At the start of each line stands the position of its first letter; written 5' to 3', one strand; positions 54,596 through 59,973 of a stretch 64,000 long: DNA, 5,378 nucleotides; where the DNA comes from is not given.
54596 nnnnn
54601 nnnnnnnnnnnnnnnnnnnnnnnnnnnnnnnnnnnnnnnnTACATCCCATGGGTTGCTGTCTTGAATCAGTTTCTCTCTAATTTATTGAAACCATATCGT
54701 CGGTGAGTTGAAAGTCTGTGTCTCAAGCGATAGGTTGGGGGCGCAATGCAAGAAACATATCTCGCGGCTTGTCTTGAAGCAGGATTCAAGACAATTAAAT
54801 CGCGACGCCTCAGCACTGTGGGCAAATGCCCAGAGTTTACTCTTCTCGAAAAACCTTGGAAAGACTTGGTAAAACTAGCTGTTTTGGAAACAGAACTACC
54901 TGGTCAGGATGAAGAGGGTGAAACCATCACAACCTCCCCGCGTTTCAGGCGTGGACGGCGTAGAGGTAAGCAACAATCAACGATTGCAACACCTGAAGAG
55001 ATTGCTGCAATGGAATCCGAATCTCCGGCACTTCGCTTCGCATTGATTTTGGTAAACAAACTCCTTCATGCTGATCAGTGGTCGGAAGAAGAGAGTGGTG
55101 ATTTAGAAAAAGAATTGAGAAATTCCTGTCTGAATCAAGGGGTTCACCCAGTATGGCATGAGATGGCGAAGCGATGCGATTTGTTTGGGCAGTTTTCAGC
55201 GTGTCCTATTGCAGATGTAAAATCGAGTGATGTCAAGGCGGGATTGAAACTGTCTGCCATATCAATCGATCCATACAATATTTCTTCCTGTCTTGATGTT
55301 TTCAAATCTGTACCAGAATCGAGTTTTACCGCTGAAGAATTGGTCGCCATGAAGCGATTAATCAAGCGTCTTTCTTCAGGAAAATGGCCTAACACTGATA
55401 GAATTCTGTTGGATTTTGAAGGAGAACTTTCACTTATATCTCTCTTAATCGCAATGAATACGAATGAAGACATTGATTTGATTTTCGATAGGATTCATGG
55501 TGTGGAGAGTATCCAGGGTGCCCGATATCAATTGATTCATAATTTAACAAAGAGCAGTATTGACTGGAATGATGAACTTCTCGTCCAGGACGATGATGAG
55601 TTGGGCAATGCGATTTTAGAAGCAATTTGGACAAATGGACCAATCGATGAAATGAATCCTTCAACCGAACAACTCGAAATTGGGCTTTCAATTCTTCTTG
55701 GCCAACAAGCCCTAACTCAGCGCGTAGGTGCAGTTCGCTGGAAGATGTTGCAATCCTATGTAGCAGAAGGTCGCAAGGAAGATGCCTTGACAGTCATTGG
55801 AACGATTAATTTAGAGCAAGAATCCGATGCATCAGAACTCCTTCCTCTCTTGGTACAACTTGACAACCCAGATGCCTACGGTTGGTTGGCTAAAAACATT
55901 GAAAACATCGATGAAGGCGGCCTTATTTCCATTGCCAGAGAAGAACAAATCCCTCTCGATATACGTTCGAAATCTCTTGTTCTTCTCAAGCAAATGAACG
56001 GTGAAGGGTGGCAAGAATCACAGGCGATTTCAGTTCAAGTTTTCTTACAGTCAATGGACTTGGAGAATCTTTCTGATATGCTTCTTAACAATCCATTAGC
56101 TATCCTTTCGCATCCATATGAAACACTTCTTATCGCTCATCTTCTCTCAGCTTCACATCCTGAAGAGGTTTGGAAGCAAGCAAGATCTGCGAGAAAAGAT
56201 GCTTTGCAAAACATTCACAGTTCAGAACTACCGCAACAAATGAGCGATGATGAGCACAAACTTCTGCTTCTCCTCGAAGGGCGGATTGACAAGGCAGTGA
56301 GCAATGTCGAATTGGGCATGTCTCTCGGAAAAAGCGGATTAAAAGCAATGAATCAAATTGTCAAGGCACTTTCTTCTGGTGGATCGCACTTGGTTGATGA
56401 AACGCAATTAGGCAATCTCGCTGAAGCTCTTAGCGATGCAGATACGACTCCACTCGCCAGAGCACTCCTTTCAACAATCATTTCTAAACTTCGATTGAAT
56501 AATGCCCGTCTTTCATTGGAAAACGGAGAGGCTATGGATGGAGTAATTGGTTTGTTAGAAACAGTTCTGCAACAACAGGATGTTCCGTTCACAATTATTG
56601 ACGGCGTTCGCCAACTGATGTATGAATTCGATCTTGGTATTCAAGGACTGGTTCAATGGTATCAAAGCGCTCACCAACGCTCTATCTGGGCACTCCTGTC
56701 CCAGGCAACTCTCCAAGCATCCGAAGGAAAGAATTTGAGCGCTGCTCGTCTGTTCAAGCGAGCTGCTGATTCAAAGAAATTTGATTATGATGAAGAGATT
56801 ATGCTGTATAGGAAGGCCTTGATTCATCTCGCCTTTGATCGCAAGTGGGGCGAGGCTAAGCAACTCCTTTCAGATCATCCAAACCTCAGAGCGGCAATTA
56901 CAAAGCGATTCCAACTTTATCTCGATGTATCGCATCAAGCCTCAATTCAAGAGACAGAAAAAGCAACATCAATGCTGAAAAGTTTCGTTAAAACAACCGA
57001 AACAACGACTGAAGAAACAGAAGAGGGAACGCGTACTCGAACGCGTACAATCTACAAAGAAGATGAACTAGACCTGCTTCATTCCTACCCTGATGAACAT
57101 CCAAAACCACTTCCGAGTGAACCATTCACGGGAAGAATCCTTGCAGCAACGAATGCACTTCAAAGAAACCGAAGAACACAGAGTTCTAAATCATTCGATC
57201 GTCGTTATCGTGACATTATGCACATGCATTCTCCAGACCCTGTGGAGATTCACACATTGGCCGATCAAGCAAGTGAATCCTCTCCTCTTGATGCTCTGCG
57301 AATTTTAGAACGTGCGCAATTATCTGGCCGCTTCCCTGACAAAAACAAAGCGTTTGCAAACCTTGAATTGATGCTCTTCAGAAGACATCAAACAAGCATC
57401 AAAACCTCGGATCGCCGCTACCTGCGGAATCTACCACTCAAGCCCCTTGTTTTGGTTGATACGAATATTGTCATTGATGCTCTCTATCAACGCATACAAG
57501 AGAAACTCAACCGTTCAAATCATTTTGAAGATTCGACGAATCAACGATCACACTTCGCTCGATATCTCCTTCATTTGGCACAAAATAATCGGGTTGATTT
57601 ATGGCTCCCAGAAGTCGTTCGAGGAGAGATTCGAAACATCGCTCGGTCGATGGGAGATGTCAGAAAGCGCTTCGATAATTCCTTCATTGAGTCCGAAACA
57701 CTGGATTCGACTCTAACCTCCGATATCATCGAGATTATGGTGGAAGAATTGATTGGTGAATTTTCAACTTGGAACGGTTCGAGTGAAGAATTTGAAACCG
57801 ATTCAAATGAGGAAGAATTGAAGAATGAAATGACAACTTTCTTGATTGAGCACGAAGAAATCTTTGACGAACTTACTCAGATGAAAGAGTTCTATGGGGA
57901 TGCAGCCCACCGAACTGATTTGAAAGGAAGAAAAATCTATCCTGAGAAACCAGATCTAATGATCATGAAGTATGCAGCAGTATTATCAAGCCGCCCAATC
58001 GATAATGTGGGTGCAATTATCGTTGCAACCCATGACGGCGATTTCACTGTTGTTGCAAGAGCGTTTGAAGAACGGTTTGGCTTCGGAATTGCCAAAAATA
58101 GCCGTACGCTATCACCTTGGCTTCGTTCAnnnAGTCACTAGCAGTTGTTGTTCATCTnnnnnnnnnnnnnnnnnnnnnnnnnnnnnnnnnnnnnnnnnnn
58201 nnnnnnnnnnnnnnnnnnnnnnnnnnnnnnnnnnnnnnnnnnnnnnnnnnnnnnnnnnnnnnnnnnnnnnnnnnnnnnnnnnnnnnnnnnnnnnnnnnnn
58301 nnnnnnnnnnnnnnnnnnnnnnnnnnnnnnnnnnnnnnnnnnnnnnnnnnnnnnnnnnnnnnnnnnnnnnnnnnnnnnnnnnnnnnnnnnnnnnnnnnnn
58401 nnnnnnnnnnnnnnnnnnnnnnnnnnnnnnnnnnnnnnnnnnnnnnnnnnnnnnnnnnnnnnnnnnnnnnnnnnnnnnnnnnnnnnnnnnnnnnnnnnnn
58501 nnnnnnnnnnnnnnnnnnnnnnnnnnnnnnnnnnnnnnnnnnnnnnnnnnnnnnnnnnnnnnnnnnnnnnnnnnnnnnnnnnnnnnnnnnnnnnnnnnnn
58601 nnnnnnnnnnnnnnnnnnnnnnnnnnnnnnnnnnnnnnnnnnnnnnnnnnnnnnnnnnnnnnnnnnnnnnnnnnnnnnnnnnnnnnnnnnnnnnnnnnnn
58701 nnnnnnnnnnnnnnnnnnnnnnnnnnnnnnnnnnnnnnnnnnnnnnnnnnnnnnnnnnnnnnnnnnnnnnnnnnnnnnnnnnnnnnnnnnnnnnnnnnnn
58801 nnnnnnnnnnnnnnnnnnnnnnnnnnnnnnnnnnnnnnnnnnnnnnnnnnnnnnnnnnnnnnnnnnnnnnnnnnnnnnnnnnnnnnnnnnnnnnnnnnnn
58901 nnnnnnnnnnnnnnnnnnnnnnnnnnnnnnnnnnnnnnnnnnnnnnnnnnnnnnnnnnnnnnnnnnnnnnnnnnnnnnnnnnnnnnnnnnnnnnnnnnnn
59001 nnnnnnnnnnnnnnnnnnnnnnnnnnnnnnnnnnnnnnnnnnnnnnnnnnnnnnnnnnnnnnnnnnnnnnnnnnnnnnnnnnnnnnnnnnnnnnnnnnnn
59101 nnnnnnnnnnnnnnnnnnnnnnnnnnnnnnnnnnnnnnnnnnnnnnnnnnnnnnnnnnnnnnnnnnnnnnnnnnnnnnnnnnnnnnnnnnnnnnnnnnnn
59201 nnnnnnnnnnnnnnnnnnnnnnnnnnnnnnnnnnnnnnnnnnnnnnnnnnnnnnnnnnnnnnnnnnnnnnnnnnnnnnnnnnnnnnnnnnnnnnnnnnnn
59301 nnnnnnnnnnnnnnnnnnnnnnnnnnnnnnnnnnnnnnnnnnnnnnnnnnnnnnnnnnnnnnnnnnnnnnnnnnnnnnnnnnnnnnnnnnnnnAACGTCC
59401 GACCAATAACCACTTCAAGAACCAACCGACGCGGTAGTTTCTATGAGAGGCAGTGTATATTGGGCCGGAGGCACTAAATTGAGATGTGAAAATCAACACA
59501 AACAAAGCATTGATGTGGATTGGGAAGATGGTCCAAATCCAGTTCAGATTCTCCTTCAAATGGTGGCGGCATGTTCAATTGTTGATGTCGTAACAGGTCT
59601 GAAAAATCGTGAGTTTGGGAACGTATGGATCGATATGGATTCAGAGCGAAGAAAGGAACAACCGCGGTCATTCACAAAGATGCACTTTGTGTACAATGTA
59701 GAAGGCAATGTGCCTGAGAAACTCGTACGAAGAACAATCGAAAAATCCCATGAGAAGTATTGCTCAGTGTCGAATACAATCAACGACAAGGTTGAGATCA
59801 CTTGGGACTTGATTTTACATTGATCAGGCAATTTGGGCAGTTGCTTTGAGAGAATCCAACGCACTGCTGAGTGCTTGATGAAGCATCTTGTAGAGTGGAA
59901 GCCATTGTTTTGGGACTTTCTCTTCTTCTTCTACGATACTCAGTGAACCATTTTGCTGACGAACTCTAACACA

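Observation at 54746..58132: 1128-aa helical scaffold ending in a PIN nuclease domain, with no antitoxin partner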

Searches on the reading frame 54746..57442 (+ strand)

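Call 6: search_protein_families(library=pfam, proteins=[window:54746-57442:+], max_evalue=10)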
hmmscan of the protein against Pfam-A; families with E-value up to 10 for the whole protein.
window:54746-57442:+ (899 aa): 1 family
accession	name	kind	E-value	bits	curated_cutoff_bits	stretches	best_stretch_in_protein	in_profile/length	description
PF03925.18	SeqA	-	0.15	12.6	25.5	1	734-794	16-76/111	SeqA protein C-terminal domain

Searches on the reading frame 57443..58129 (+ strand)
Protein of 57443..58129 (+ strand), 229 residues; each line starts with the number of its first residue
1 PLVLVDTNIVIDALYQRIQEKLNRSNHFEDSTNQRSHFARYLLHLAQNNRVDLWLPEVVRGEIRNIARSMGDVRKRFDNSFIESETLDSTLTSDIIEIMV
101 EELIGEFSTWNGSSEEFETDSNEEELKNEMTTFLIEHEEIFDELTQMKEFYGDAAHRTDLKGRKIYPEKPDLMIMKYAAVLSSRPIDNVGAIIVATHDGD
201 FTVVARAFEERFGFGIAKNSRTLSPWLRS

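Call 6: search_protein_families(library=pfam, proteins=[window:57443-58129:+], max_evalue=10)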
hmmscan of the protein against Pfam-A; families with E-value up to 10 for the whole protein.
window:57443-58129:+ (229 aa): 3 families
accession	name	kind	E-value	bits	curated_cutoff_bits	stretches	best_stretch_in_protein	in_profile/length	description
PF16289.11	PIN_12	-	0.0052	17.6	32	1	3-150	1-134/172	PIN domain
PF13470.12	PIN_3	-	0.0073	17.6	27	1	3-73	2-51/115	PIN domain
PF18882.5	DUF5647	-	0.17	12.1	27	1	125-147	8-30/79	Family of unknown function (DUF5647)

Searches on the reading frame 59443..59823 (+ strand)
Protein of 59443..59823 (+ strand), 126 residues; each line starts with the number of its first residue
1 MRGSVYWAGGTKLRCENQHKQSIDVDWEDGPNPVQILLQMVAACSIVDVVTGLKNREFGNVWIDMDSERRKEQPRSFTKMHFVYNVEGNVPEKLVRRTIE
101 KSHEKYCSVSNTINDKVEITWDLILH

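Call 42: search_protein_families(library=pfam, proteins=[window:59443-59823:+], max_evalue=1)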
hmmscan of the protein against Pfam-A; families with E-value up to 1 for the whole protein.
window:59443-59823:+ (126 aa): 1 family
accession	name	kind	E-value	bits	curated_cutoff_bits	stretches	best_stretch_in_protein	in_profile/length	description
PF02566.24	OsmC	-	1.9e-15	57.5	27.5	1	29-121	4-99/100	OsmC-like protein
